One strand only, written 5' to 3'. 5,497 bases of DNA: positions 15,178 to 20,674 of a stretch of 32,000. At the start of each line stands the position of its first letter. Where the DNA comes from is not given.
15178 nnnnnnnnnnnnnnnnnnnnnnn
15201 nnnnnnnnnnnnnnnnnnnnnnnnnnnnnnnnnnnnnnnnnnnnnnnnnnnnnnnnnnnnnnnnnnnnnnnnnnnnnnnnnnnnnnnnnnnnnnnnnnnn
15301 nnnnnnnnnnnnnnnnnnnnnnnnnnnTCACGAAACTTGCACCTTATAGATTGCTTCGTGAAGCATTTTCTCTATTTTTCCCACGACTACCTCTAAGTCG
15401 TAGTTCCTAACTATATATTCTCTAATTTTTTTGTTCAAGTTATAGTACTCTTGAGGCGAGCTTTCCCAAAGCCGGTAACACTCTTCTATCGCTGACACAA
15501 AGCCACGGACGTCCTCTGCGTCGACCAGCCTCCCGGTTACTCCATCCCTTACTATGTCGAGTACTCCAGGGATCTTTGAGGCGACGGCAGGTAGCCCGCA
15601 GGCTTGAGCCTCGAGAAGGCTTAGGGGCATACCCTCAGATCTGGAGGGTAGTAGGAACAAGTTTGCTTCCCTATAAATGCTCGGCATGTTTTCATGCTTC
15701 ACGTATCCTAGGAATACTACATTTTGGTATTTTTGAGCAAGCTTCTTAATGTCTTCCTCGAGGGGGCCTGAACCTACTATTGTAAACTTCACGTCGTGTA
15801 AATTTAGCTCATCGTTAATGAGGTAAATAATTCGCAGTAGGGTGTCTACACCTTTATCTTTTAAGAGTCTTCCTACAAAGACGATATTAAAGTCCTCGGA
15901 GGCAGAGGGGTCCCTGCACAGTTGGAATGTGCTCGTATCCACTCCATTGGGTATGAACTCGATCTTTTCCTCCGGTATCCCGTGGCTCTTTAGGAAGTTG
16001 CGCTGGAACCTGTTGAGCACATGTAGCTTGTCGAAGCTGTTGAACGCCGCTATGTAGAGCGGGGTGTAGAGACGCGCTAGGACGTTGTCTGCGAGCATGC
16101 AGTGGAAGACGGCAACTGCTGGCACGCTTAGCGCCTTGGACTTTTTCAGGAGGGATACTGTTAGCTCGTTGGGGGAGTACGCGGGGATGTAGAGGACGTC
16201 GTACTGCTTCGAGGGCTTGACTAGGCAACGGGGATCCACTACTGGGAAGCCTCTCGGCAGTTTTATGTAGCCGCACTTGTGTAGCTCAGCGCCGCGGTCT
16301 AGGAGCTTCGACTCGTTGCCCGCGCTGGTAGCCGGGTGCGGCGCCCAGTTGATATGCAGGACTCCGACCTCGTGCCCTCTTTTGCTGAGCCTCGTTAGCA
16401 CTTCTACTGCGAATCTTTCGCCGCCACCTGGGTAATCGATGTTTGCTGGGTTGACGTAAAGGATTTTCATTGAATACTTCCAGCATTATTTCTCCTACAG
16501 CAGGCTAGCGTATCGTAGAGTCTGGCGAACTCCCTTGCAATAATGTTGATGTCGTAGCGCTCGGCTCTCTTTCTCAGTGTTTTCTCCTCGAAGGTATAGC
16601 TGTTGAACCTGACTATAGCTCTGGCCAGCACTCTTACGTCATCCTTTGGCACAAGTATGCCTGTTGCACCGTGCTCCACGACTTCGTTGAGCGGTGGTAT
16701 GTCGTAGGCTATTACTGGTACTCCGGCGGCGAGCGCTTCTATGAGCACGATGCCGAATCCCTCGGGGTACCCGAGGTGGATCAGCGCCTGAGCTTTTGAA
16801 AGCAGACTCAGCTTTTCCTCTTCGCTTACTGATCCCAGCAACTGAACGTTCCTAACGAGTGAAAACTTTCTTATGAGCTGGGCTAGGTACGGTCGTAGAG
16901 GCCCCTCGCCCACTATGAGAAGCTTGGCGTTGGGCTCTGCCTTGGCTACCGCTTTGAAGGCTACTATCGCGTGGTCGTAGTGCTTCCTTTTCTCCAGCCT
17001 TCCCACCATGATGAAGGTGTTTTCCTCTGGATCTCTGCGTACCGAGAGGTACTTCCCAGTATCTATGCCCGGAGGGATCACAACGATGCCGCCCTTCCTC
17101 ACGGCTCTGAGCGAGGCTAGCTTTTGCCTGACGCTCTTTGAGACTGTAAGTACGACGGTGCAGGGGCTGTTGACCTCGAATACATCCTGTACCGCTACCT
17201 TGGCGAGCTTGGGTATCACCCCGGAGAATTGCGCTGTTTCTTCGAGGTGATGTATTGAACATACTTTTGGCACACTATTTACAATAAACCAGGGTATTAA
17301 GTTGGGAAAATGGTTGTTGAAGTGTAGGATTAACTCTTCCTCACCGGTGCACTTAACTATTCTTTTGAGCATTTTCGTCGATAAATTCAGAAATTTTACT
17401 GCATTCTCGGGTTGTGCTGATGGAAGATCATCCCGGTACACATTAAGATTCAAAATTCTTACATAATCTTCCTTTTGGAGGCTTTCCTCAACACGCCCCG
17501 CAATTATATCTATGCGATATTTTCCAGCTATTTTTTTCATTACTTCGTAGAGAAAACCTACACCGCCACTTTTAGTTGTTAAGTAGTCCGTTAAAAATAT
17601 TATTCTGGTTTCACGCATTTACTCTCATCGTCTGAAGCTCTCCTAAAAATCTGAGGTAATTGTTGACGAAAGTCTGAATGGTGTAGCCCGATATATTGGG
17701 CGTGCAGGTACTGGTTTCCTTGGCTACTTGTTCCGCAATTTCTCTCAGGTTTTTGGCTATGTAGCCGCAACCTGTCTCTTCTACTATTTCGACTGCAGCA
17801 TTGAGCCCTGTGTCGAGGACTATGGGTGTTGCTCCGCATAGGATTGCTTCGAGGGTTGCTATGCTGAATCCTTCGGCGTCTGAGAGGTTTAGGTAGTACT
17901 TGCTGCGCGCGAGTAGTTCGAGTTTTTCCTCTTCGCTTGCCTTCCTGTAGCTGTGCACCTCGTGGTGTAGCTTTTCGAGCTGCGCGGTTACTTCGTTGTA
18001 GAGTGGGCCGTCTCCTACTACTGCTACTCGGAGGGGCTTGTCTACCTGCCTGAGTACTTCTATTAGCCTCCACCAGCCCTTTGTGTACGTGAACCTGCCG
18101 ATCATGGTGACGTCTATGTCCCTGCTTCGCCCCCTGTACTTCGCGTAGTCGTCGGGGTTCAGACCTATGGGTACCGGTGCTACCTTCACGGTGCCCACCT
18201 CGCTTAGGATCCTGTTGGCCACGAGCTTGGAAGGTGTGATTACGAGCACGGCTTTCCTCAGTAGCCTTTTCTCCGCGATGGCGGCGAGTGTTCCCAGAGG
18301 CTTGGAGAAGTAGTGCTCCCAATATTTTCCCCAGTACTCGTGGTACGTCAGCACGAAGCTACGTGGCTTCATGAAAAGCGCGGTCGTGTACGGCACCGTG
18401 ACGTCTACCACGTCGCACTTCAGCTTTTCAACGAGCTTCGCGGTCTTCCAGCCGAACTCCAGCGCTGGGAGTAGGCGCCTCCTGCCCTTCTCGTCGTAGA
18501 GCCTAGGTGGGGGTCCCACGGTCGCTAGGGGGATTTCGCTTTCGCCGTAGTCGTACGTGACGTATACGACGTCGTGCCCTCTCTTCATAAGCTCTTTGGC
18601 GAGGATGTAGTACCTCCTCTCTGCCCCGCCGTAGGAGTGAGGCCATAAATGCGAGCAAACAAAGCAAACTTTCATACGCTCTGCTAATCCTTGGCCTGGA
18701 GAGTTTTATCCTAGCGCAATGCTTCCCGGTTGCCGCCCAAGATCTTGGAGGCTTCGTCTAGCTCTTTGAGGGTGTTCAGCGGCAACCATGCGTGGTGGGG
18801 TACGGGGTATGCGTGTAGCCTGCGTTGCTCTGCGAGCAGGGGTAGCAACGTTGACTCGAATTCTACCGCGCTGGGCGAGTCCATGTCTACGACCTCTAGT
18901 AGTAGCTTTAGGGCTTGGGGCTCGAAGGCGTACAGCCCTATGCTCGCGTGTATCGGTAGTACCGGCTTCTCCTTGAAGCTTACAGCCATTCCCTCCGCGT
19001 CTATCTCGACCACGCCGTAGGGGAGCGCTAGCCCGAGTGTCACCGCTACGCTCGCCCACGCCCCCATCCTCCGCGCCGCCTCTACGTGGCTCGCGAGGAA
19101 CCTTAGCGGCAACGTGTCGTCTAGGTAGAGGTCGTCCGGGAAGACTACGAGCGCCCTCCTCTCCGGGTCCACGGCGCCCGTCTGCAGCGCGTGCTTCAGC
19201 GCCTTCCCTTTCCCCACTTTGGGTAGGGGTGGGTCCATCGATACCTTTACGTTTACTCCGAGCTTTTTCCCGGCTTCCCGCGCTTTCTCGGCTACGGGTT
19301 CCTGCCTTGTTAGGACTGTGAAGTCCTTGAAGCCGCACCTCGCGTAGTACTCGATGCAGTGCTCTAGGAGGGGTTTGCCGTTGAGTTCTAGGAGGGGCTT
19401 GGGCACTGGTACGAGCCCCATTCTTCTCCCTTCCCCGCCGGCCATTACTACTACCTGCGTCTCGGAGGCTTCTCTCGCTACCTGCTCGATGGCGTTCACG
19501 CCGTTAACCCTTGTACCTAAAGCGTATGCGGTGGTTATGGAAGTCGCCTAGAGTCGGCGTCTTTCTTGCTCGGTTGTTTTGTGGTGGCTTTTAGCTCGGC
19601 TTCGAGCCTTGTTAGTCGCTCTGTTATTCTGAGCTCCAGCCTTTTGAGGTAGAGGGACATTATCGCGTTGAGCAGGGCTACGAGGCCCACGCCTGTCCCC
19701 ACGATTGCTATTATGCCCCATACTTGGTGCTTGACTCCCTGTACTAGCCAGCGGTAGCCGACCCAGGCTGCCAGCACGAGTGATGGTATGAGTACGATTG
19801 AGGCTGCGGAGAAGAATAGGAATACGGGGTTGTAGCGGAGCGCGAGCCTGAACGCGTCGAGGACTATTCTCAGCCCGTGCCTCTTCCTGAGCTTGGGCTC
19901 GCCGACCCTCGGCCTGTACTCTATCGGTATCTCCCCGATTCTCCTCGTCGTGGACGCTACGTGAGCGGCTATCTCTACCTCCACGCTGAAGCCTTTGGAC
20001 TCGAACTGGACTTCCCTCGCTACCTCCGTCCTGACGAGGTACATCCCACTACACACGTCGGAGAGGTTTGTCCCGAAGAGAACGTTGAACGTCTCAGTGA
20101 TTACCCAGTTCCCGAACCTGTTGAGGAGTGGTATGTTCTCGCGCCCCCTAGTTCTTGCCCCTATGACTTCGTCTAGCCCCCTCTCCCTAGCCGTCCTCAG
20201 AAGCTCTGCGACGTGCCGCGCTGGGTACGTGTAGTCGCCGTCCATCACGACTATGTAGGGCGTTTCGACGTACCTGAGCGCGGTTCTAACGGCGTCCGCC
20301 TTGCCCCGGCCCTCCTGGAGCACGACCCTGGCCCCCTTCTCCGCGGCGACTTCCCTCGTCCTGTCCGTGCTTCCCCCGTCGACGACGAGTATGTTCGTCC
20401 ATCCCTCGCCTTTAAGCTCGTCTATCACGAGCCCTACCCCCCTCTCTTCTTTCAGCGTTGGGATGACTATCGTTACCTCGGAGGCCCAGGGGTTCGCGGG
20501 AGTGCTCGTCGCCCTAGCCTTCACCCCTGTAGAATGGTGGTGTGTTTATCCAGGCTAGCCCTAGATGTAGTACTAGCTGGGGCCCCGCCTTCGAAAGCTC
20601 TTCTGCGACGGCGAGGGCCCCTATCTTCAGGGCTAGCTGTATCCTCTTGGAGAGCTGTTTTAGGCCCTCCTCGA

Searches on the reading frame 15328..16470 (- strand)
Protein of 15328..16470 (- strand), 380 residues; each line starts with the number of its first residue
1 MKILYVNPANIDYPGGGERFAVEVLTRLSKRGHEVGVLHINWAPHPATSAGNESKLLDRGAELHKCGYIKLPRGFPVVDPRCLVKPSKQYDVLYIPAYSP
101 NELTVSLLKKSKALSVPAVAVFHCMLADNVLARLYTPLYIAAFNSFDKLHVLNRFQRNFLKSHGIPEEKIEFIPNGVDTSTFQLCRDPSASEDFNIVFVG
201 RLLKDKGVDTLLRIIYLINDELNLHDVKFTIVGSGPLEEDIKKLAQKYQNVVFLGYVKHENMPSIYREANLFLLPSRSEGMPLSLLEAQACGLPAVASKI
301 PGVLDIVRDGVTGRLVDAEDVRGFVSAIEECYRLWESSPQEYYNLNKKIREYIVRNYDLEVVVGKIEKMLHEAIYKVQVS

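Call 62: search_protein_families(library=pfam, proteins=[window:15328-16470:-], max_evalue=0.001)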
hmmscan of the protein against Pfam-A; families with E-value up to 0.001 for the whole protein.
window:15328-16470:- (380 aa): 6 families
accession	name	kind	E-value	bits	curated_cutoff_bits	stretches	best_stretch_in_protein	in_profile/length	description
PF13692.12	Glyco_trans_1_4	-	1.2e-37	129.8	27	1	195-332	3-140/142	Glycosyl transferases group 1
PF00534.26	Glycos_transf_1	-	1.7e-37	129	26.4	1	191-336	13-160/172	Glycosyl transferases group 1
PF13439.12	Glyco_transf_4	-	1.3e-19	71.3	28.5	1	14-180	1-169/170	Glycosyltransferase Family 4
PF20706.3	GT4-conflict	-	2e-12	47.3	26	1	166-314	171-327/385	Family 4 Glycosyltransferase in conflict systems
PF13579.12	Glyco_trans_4_4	-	1.1e-09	39.3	29.7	1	15-176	1-158/158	Glycosyl transferase 4-like domain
PF13524.12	Glyco_trans_1_2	-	4.2e-06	27.2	25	1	224-351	12-127/144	Glycosyl transferase-like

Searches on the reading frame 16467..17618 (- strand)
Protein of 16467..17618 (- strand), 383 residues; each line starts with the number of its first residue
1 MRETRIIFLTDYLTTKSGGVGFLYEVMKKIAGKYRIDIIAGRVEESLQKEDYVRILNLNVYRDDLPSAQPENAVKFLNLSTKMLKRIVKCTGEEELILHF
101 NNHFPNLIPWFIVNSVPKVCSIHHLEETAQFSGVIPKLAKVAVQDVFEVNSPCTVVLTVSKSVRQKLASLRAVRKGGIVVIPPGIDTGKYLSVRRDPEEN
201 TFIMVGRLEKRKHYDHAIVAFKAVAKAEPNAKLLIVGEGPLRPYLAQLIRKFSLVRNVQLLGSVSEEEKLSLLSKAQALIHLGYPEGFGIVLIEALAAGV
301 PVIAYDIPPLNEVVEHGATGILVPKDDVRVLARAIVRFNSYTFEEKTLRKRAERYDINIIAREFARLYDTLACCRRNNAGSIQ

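Call 3: search_protein_families(library=pfam, proteins=[window:16467-17618:-], max_evalue=0.01)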
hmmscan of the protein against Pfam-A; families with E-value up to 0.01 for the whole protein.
window:16467-17618:- (383 aa): 5 families
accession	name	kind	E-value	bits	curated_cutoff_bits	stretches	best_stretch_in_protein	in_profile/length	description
PF00534.26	Glycos_transf_1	-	2.4e-38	131.8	26.4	1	195-341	11-158/172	Glycosyl transferases group 1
PF13692.12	Glyco_trans_1_4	-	5.4e-31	108.2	27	1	200-337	2-138/142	Glycosyl transferases group 1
PF20706.3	GT4-conflict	-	1.9e-10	40.7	26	1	155-304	149-310/385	Family 4 Glycosyltransferase in conflict systems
PF13439.12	Glyco_transf_4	-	6.4e-10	39.7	28.5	1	22-187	7-168/170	Glycosyltransferase Family 4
PF13524.12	Glyco_trans_1_2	-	0.0038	17.6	25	0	222-338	7-111/144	Glycosyl transferase-like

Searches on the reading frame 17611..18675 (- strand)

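Call 3: search_protein_families(library=pfam, proteins=[window:17611-18675:-], max_evalue=0.01)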
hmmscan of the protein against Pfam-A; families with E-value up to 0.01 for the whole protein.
window:17611-18675:- (354 aa): 6 families
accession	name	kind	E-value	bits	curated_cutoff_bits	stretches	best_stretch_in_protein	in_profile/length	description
PF13439.12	Glyco_transf_4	-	2.1e-19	70.6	28.5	1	15-175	1-169/170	Glycosyltransferase Family 4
PF00534.26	Glycos_transf_1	-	1.2e-15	58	26.4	1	184-318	13-153/172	Glycosyl transferases group 1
PF13692.12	Glyco_trans_1_4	-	9.2e-14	52.3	27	1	188-318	3-137/142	Glycosyl transferases group 1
PF13579.12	Glyco_trans_4_4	-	7.8e-13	49.5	29.7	1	16-170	1-157/158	Glycosyl transferase 4-like domain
PF20706.3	GT4-conflict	-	1.5e-05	24.6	26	1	134-287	139-310/385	Family 4 Glycosyltransferase in conflict systems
PF13524.12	Glyco_trans_1_2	-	0.0024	18.3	25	1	204-317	5-108/144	Glycosyl transferase-like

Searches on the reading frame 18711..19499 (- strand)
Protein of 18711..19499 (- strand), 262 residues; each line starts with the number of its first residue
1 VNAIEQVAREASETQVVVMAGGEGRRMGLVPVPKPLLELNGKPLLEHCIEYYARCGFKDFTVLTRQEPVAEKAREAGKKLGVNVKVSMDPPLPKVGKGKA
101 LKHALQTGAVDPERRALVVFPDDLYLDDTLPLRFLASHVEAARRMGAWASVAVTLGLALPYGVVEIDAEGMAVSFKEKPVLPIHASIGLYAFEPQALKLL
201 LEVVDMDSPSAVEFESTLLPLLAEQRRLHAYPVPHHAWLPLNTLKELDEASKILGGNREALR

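Call 3: search_protein_families(library=pfam, proteins=[window:18711-19499:-], max_evalue=0.01)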
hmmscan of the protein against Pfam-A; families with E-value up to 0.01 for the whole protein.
window:18711-19499:- (262 aa): 3 families
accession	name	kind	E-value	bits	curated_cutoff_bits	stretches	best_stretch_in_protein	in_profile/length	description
PF00483.29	NTP_transferase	-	6e-24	85.4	21.2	1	16-252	2-240/245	Nucleotidyl transferase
PF12804.13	NTP_transf_3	-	1.1e-15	58.6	27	1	16-155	1-124/160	MobA-like NTP transferase domain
PF01128.25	IspD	-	0.00071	19.8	27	1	16-53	3-39/221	2-C-methyl-D-erythritol 4-phosphate cytidylyltransferase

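Call 5: search_protein_families(library=ncbifam, proteins=[window:18711-19499:-], max_evalue=0.01)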
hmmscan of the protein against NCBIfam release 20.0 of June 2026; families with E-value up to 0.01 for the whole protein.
window:18711-19499:- (262 aa): 39 families (the best 25 are shown)
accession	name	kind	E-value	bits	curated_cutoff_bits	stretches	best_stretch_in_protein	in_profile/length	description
TIGR03992.1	Arch_glmU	subfamily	7.8e-14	51.3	292.1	1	15-233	2-207/393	bifunctional sugar-1-phosphate nucleotidylyltransferase/acetyltransferase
NF003670.0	PRK05293.1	equivalog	3.3e-11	42.8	470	1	134-250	137-254/382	glucose-1-phosphate adenylyltransferase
TIGR02623.1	G1P_cyt_trans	equivalog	5.6e-11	42.4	300.25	2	15-62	2-51/255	glucose-1-phosphate cytidylyltransferase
TIGR01207.1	rmlA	equivalog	3.9e-10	39.3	360.65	1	17-253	3-235/286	glucose-1-phosphate thymidylyltransferase RfbA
NF012024.0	PRK15480.1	equivalog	1.6e-09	37.3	588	1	16-254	6-240/292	glucose-1-phosphate thymidylyltransferase RfbA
TIGR02091.1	glgC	equivalog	2.3e-09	36.8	424.9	1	114-244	114-249/364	glucose-1-phosphate adenylyltransferase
NF052502.1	man1P_GTase_Rv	exception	8.1e-09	34.8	440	1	15-251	2-227/352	mannose-1-phosphate guanylyltransferase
NF001947.0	PRK00725.1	subfamily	2.9e-08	32.9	470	1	122-235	139-258/426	glucose-1-phosphate adenylyltransferase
NF041313.1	UDPGP_AglF_Halo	equivalog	3.5e-08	33.2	400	1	15-200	2-182/234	UTP--glucose-1-phosphate uridylyltransferase AglF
NF001183.0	PRK00155.1-3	subfamily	1e-07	31.5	166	1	17-67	5-56/237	D-ribitol-5-phosphate cytidylyltransferase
NF010932.0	PRK14352.1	equivalog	2.2e-07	29.9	611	1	11-204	4-195/488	bifunctional UDP-N-acetylglucosamine diphosphorylase/glucosamine-1-phosphate N-acetyltransferase GlmU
NF001186.0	PRK00155.2-3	equivalog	3.4e-07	30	253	1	13-72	4-62/224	2-C-methyl-D-erythritol 4-phosphate cytidylyltransferase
NF045665.1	NTPtran_DVU1551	equivalog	3.8e-07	29.5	315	1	15-83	2-69/359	DVU_1551 family NTP transferase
NF002023.0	PRK00844.1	subfamily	6.8e-07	28.4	458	1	118-232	123-243/408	glucose-1-phosphate adenylyltransferase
TIGR01208.1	rmlA_long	equivalog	8.1e-07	28.2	320.25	1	17-201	3-183/353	glucose-1-phosphate thymidylyltransferase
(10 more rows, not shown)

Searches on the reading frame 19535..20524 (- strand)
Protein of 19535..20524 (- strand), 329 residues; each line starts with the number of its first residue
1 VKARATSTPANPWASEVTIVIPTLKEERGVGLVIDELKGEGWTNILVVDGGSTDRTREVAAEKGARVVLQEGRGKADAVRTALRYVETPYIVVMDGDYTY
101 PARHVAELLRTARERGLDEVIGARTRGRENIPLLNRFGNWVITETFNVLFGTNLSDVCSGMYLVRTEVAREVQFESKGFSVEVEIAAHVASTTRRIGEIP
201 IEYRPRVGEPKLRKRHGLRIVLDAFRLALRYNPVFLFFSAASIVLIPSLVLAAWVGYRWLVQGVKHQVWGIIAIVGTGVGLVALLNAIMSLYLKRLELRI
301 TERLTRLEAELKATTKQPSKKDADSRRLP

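Call 3: search_protein_families(library=pfam, proteins=[window:19535-20524:-], max_evalue=0.01)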
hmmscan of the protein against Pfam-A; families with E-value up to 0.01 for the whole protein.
window:19535-20524:- (329 aa): 3 families
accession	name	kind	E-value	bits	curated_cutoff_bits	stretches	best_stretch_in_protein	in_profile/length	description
PF00535.33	Glycos_transf_2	-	1.1e-19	71.4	23.3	1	18-171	1-166/168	Glycosyl transferase family 2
PF12804.13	NTP_transf_3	-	3.1e-06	27.9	27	1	32-134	29-132/160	MobA-like NTP transferase domain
PF13641.12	Glyco_tranf_2_3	-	0.007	16.8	27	0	17-102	3-101/230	Glycosyltransferase like family 2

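Call 5: search_protein_families(library=ncbifam, proteins=[window:19535-20524:-], max_evalue=0.01)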
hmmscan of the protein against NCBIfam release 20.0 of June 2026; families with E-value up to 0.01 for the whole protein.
window:19535-20524:- (329 aa): 13 families
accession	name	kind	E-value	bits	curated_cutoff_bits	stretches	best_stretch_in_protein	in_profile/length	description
TIGR04182.1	glyco_TIGR04182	equivalog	3.2e-66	223.7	325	1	16-293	1-282/293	S-layer glycoprotein N-glycosyltransferase AglJ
NF041391.1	DPhHxTase_Halo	equivalog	3.8e-33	114.3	375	1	23-216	3-196/213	dolichyl-phosphate hexose transferase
NF058614.1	PPMAGASynPpgS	equivalog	2.1e-13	50.2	370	1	17-202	2-195/226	polyprenyl-phospho-N-acetylgalactosaminyl synthase PpgS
NF010496.0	PRK13915.1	equivalog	5.6e-12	45.4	262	1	15-104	31-133/307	glucosyl-3-phosphoglycerate synthase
TIGR04283.1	glyco_like_mftF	equivalog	1.1e-10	41.4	182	1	18-114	2-99/221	TIGR04283 family arsenosugar biosynthesis glycosyltransferase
TIGR03937.1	PgaC_IcaA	equivalog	8.5e-07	28.3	422.3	1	8-99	38-137/407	poly-beta-1,6-N-acetyl-D-glucosamine synthase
NF041875.1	EPS_EpsD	equivalog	1.8e-06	27.6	370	1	18-149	2-143/325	exopolysaccharide biosynthesis glycosyltransferase EpsD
NF047588.1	GlcsyltransPgfSStrep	equivalog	7.9e-06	25.3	500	1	18-131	4-128/308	glycosyltransferase PgfS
NF007986.1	PRK10714.1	equivalog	8.6e-05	21.7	529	1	16-265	7-262/316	undecaprenyl-phosphate 4-deoxy-4-formamido-L-arabinose transferase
NF047683.1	TeichurnBiosyTuaG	equivalog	0.0013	18.5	400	1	14-106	5-105/252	teichuronic acid biosynthesis protein TuaG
NF007482.0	PRK10073.1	equivalog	0.002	17.2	423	1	15-118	6-116/334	glycosyltransferase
NF045692.1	OglycostaseCruG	equivalog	0.0024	16.9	600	1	14-62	40-90/386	2'-O-glycosyltransferase CruG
TIGR03992.1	Arch_glmU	subfamily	0.0048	15.8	292.1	1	32-118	36-123/393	bifunctional sugar-1-phosphate nucleotidylyltransferase/acetyltransferase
